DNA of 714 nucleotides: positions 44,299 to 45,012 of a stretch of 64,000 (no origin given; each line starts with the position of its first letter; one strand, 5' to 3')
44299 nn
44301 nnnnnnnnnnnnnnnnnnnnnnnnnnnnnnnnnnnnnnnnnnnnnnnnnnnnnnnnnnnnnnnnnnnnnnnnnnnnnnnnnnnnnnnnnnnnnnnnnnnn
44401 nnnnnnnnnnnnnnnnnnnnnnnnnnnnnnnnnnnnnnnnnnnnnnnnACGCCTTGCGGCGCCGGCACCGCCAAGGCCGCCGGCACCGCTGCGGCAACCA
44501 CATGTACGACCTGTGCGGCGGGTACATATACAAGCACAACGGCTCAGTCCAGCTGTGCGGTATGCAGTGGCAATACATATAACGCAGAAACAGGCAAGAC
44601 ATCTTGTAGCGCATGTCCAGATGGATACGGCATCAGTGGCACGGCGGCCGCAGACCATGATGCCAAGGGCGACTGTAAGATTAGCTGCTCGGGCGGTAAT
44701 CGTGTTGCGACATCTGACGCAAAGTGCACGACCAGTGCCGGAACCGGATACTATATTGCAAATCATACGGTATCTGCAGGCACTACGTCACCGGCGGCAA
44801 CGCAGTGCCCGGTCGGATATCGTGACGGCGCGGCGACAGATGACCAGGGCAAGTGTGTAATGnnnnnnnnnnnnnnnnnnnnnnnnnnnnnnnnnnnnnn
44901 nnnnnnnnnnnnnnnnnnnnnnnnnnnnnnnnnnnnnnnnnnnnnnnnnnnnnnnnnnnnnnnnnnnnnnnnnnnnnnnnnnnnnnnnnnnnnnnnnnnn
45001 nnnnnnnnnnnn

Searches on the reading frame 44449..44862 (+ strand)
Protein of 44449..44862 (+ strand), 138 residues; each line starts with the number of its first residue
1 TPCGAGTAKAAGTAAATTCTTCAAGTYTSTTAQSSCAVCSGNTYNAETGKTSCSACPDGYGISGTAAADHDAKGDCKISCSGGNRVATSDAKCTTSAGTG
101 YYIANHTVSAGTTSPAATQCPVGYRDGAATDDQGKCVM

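Call 82: find_homologous_proteins(query=window:44449-44862:+, max_evalue=0.001)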
Query seq(138 aa): 70 candidates shared short words with the query, none scored E <= 0.001.
